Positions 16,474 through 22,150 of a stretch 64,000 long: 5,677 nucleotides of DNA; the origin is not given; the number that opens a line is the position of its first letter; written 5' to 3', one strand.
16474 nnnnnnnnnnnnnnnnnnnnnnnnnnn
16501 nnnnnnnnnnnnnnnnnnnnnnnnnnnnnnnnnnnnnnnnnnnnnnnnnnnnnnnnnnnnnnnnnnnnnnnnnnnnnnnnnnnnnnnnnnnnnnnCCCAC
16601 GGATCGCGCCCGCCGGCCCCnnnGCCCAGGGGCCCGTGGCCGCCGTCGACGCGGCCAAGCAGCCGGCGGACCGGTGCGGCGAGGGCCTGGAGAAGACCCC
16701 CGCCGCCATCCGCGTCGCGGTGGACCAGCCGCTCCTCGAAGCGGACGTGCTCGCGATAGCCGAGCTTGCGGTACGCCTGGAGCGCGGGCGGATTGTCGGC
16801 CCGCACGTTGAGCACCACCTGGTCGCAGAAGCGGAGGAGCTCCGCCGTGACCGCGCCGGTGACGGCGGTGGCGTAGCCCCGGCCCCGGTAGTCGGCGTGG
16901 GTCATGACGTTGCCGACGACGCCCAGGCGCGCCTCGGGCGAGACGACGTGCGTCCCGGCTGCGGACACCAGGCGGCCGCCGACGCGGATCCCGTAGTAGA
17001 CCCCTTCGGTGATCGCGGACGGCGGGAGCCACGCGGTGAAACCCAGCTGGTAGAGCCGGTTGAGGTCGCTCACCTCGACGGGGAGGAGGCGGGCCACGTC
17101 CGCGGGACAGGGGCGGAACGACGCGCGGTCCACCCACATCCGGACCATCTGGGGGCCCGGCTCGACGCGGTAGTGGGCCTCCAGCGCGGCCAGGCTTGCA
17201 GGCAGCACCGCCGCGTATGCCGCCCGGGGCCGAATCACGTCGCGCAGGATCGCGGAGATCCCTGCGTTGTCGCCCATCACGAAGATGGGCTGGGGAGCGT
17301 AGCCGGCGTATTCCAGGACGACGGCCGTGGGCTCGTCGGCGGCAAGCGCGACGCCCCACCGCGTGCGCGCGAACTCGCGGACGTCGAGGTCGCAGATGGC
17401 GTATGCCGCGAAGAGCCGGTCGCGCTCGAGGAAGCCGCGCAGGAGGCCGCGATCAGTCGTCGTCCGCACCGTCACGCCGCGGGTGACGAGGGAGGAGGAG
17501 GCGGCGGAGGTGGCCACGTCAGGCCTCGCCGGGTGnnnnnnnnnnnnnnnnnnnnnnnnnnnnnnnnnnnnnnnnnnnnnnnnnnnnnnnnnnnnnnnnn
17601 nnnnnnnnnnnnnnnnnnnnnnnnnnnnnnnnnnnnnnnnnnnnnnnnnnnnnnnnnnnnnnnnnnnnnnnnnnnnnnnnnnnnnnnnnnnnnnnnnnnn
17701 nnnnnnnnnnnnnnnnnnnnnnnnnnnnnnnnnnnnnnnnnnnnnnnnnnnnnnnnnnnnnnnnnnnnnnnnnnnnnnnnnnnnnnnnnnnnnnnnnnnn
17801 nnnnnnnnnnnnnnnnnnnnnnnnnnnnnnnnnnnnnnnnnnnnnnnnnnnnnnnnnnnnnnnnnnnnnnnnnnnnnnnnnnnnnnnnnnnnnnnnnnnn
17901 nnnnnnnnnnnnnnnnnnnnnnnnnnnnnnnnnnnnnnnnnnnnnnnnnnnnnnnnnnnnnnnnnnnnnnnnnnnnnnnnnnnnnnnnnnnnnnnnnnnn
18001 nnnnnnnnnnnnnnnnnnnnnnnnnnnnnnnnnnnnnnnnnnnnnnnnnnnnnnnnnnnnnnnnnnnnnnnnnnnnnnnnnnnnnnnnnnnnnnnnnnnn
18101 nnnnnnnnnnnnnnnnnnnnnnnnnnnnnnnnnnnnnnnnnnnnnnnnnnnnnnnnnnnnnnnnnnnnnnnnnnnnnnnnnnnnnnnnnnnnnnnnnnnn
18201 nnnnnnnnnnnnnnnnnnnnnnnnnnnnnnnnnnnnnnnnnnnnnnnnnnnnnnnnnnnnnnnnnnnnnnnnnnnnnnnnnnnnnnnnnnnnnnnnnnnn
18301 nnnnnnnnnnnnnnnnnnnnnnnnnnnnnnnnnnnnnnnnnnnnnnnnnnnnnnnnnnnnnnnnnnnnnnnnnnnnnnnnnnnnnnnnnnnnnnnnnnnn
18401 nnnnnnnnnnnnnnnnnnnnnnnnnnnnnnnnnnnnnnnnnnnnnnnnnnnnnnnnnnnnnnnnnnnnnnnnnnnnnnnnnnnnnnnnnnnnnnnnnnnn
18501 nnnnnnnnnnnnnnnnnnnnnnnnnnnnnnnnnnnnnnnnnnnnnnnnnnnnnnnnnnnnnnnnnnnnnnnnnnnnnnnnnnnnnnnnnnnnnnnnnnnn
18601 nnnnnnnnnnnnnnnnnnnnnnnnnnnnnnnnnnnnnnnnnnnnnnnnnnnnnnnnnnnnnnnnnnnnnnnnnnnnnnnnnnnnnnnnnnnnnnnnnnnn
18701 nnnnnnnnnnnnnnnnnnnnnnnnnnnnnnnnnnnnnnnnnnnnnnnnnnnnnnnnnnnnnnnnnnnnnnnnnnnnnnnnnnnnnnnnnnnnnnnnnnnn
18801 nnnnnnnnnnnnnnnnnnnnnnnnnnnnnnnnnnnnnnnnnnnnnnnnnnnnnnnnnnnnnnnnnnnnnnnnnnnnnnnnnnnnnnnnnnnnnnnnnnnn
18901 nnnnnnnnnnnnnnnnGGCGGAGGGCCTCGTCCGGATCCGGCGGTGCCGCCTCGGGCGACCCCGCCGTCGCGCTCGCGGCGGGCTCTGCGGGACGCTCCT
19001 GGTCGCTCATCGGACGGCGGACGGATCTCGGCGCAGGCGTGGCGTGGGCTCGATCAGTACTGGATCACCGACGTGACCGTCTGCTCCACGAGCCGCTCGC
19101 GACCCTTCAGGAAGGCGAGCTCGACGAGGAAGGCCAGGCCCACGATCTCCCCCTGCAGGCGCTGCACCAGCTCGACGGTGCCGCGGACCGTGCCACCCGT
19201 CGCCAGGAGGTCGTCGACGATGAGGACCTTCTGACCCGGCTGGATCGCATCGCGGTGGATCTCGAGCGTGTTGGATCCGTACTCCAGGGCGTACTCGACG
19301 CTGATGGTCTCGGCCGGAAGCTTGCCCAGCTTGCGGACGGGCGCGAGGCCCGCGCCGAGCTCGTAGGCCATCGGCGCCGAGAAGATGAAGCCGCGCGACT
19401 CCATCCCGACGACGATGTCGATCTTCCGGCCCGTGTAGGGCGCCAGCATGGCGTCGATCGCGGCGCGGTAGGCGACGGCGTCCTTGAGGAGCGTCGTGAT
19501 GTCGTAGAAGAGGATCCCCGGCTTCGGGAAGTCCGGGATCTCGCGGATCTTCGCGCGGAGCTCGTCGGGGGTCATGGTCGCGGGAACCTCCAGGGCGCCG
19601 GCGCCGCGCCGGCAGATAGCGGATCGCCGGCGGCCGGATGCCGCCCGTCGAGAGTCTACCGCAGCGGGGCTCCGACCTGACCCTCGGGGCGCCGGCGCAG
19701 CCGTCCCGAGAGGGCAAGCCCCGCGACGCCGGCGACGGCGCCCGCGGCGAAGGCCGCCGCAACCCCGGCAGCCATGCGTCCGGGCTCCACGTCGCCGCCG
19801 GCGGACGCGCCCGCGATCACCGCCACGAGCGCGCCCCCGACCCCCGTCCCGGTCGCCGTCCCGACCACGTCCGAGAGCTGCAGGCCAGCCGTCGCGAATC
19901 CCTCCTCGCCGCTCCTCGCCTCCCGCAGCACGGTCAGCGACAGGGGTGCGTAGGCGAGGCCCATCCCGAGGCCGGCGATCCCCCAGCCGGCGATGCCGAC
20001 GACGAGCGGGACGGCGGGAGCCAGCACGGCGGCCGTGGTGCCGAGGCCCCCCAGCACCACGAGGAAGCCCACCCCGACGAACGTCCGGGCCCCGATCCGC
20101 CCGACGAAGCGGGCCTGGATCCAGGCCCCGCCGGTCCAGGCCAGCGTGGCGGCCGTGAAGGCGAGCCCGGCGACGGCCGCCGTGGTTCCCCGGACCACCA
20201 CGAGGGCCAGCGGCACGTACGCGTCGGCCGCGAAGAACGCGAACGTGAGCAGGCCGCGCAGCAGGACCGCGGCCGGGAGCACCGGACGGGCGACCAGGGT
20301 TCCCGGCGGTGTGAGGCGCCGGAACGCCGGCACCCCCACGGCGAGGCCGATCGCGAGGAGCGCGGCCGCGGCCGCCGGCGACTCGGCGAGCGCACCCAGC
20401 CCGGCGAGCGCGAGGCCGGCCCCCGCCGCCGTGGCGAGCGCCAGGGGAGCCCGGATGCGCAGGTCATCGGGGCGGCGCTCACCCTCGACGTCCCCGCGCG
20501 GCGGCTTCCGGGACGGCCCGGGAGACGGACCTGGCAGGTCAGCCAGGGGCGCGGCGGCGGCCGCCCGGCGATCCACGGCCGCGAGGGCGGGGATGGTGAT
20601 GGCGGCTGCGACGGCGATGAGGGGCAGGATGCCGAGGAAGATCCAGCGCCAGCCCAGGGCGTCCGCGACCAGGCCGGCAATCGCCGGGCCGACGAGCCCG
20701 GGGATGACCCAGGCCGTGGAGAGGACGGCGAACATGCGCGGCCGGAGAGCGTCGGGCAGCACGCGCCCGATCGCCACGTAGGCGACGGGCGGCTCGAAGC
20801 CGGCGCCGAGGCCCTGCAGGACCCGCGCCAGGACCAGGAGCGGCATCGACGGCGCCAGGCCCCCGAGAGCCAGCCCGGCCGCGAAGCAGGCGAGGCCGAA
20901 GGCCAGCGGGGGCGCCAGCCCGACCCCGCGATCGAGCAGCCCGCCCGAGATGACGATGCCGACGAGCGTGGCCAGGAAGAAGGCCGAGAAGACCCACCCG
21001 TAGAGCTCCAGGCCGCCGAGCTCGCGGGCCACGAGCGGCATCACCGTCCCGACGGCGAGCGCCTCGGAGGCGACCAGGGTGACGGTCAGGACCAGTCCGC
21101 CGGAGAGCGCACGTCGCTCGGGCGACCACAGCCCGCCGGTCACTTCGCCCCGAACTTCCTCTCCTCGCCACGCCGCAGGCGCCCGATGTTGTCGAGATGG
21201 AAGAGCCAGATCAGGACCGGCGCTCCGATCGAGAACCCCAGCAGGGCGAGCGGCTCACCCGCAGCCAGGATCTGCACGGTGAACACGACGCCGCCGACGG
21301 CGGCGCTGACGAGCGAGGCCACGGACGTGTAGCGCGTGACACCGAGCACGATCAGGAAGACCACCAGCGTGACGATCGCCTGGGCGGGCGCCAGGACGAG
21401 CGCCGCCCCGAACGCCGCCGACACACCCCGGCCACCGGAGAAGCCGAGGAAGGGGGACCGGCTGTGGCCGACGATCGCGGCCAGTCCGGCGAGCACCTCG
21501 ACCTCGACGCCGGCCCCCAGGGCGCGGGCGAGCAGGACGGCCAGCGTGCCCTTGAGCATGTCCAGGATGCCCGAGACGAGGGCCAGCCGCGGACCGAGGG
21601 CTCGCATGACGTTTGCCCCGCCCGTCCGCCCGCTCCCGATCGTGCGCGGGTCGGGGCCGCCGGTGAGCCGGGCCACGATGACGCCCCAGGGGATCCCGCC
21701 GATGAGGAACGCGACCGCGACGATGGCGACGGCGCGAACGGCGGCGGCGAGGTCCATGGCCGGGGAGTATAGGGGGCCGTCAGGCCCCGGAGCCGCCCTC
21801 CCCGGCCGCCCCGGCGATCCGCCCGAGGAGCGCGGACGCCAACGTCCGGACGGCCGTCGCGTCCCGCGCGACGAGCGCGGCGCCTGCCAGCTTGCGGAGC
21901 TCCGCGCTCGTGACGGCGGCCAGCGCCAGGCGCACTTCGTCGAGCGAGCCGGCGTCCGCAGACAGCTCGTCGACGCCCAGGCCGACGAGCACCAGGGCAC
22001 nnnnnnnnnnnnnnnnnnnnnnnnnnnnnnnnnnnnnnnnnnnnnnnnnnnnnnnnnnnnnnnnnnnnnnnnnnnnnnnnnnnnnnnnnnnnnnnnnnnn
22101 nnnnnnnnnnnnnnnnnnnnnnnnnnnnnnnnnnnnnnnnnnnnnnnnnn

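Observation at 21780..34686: Oversized glycerol/DHA catabolic supercluster with three dhaL, two dhaM(EIIA-only) and a single dhaK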

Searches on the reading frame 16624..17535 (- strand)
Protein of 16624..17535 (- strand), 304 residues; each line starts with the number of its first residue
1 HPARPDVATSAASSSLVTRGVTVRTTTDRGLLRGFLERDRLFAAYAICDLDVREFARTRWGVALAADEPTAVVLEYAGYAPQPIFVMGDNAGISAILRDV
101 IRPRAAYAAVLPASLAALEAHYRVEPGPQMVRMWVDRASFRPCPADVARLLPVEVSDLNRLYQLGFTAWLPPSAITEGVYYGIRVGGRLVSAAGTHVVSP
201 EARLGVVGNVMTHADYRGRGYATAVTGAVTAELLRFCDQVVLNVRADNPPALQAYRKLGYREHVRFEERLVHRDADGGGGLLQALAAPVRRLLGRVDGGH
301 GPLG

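Call 53: search_protein_families(library=pfam, proteins=[window:16624-17535:-], max_evalue=0.00001)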
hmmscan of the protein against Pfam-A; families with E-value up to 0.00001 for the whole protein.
window:16624-17535:- (304 aa): 3 families
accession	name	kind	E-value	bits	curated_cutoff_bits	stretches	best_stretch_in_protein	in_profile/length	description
PF08445.16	FR47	-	1.4e-10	41.4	22.1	1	181-263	2-80/86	FR47-like protein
PF00583.31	Acetyltransf_1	-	1.5e-09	38.5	20.7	1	176-260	31-116/116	Acetyltransferase (GNAT) family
PF13508.13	Acetyltransf_7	-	2.7e-06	28.1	27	1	180-262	5-84/84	Acetyltransferase (GNAT) domain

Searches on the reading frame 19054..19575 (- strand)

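Call 7: search_protein_families(library=pfam, proteins=[window:19054-19575:-])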
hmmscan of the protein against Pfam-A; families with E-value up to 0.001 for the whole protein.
window:19054-19575:- (173 aa): 1 family
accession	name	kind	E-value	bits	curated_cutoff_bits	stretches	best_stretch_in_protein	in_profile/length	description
PF00156.33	Pribosyltran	-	2.1e-16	60.1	26.3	1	48-152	26-125/158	Phosphoribosyl transferase domain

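Call 9: search_protein_families(library=ncbifam, proteins=[window:19054-19575:-])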
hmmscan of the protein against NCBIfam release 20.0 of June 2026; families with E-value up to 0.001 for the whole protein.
window:19054-19575:- (173 aa): 21 families
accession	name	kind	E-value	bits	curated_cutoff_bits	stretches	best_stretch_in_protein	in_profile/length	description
NF002636.0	PRK02304.1-5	equivalog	4.2e-70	234.8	125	1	4-173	7-176/176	adenine phosphoribosyltransferase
NF002633.0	PRK02304.1-2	equivalog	4.3e-69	231.7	224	1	5-173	2-170/172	adenine phosphoribosyltransferase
TIGR01090.1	apt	equivalog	3.3e-68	229.1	185.85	1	6-172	1-168/169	adenine phosphoribosyltransferase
NF002634.0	PRK02304.1-3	equivalog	2.9e-65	219.3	170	1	4-168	8-172/182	adenine phosphoribosyltransferase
NF002632.0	PRK02304.1-1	equivalog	1.5e-63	213.8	243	1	6-170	11-175/183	adenine phosphoribosyltransferase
NF009211.0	PRK12560.1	equivalog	9.2e-35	120.1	188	1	4-170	4-170/187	adenine phosphoribosyltransferase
TIGR01743.1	purR_Bsub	equivalog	2e-15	56.5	258.7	1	19-154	97-234/268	pur operon repressor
NF006671.0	PRK09219.1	equivalog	5.8e-13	48.7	177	1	46-167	45-170/192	xanthine phosphoribosyltransferase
NF006328.0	PRK08558.1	equivalog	9.9e-12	44.9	184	1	23-154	83-216/238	adenine phosphoribosyltransferase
TIGR01744.1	XPRTase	equivalog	1.4e-11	44.4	164.45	1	97-168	100-171/191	xanthine phosphoribosyltransferase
NF002635.0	PRK02304.1-4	subfamily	3.6e-10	39.7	146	1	43-153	46-154/188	adenine phosphoribosyltransferase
NF040646.1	HPT_Archaea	equivalog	5.3e-10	39.2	200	1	45-162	47-160/184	hypoxanthine/guanine phosphoribosyltransferase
NF002620.0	PRK02277.1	subfamily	1.1e-07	31.7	115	1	46-152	81-179/201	orotate phosphoribosyltransferase-like protein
TIGR01367.1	pyrE_Therm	equivalog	2.2e-07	30.7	150.25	1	110-152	101-143/187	orotate phosphoribosyltransferase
NF005592.0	PRK07322.1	subfamily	5.6e-07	29.1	143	1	37-148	39-154/180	adenine phosphoribosyltransferase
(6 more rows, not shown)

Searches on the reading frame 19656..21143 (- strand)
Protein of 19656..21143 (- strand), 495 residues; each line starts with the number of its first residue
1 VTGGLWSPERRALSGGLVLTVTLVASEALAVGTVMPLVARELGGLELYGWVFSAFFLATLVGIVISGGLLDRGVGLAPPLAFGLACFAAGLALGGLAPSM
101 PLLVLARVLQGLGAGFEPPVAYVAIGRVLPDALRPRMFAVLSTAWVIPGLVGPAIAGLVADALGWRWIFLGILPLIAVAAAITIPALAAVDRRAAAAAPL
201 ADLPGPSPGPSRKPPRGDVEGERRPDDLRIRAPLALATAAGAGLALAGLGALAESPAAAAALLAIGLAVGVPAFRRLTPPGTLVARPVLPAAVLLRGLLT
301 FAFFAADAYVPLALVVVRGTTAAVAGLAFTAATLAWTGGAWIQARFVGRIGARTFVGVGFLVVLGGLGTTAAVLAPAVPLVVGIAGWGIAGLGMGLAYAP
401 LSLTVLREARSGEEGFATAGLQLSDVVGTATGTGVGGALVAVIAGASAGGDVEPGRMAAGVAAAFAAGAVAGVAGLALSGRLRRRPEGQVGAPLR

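Call 7: search_protein_families(library=pfam, proteins=[window:19656-21143:-])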
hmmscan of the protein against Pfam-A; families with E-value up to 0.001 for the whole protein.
window:19656-21143:- (495 aa): 2 families
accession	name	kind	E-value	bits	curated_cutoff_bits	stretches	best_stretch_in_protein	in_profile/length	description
PF07690.21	MFS_1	-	1.8e-30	106.5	33.4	1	23-432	7-346/347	Major Facilitator Superfamily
PF00083.30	Sugar_tr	-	3.8e-09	36.4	22.3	1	47-180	47-184/452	Sugar (and other) transporter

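Call 9: search_protein_families(library=ncbifam, proteins=[window:19656-21143:-])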
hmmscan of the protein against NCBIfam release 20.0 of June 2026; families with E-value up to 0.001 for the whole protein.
window:19656-21143:- (495 aa): 29 families (the best 25 are shown)
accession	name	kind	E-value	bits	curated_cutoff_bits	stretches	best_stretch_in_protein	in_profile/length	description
TIGR00711.1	efflux_EmrB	subfamily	1.6e-21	76.6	230.2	2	17-184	7-174/485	DHA2 family efflux MFS transporter permease subunit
NF040895.2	MFS_effux_SdrM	equivalog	1e-14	54.6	550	1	17-184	11-177/441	multidrug efflux MFS transporter SdrM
NF000095.1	tet_MFS_OtrB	exception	1.2e-12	47.2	999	1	15-185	29-209/563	oxytetracycline resistance efflux MFS transporter OtrB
NF000009.1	tet_MFS_Tcr3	exception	1.5e-12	46.9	1000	1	12-193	32-217/512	tetracycline efflux MFS transporter Tcr3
NF012184.0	tet_MFS_45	exception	2.3e-12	46.6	975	1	49-190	52-188/458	tetracycline efflux MFS transporter Tet(45)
NF012175.1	tet_MFS_L_K_45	equivalog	2.6e-12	46.3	650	1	48-191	37-175/444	Tet(L)/Tet(K)/Tet(45) family tetracycline efflux MFS transporter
NF000391.1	EmrB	exception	3e-12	46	925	1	32-189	31-188/501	multidrug efflux MFS transporter permease subunit EmrB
NF012185.0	tet_MFS_L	exception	4.7e-12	45.6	925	1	49-188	52-186/457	tetracycline efflux MFS transporter Tet(L)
TIGR00880.1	2_A_01_02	superfamily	1.2e-11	44.9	131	1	50-183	2-134/141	multidrug resistance protein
NF000218.1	FexA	exception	1.5e-10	40.4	900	1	16-180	25-192/475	chloramphenicol/florfenicol efflux MFS transporter FexA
NF040856.1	FexB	exception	1.7e-09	37.1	950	1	18-191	20-196/469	chloramphenicol/florfenicol efflux MFS transporter FexB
NF000031.1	MFS_efflux_LmrA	exception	6.8e-09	34.9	850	1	49-205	69-222/484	lincomycin efflux MFS transporter Lmr(A)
NF000060.1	MFS_efflux_LmrB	exception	3.5e-08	32.7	800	1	72-190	77-195/479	lincomycin efflux MFS transporter Lmr(B)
NF007799.0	PRK10504.1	subfamily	3.9e-08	32.6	426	1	29-184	27-182/471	multidrug transporter subunit MdtD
NF012183.0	tet_MFS_K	exception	3e-06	26.5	925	1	48-189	51-187/459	tetracycline efflux MFS transporter Tet(K)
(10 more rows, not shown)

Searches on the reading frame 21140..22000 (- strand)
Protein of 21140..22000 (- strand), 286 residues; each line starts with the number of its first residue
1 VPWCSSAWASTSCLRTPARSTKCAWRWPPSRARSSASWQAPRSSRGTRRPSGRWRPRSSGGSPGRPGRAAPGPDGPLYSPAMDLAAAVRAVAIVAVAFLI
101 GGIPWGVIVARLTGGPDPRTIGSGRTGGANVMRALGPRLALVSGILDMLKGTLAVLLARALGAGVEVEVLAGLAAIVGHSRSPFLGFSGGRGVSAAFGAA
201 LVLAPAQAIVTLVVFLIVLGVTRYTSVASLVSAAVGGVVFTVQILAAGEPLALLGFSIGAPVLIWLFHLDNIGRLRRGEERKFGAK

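Call 7: search_protein_families(library=pfam, proteins=[window:21140-22000:-])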
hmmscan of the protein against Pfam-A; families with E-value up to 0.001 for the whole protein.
window:21140-22000:- (286 aa): 1 family
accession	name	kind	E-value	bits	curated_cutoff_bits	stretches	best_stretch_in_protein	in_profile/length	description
PF02660.20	G3P_acyltransf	-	1.4e-38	133.1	24.1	1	96-275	1-164/164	Glycerol-3-phosphate acyltransferase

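Call 9: search_protein_families(library=ncbifam, proteins=[window:21140-22000:-])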
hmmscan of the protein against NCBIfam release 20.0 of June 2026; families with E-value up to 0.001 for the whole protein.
window:21140-22000:- (286 aa): 8 families
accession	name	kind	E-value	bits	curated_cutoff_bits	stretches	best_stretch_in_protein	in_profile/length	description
TIGR00023.1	TIGR00023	equivalog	1e-45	155.9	137.2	1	90-284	5-194/196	glycerol-3-phosphate 1-O-acyltransferase PlsY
NF010993.0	PRK14417.1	equivalog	2.9e-24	85.9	249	1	91-236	6-148/232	membrane protein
NF010990.0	PRK14414.1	equivalog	2.4e-18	66.6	261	1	91-276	9-186/210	glycerol-3-phosphate acyltransferase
NF010992.0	PRK14416.1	equivalog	7.1e-18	65.4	222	1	96-277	5-189/207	membrane protein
NF010976.0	PRK14399.1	equivalog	9.4e-16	58.4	419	1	95-237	16-164/258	membrane protein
NF010978.0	PRK14401.1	equivalog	1.2e-13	51.3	163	1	91-225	3-132/187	membrane protein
NF010987.0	PRK14411.1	equivalog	9.7e-10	38.6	243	1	93-234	6-147/204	membrane protein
NF001254.0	PRK00220.2-1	equivalog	2.9e-08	34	199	1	95-230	11-146/182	glycerol-3-phosphate 1-O-acyltransferase PlsY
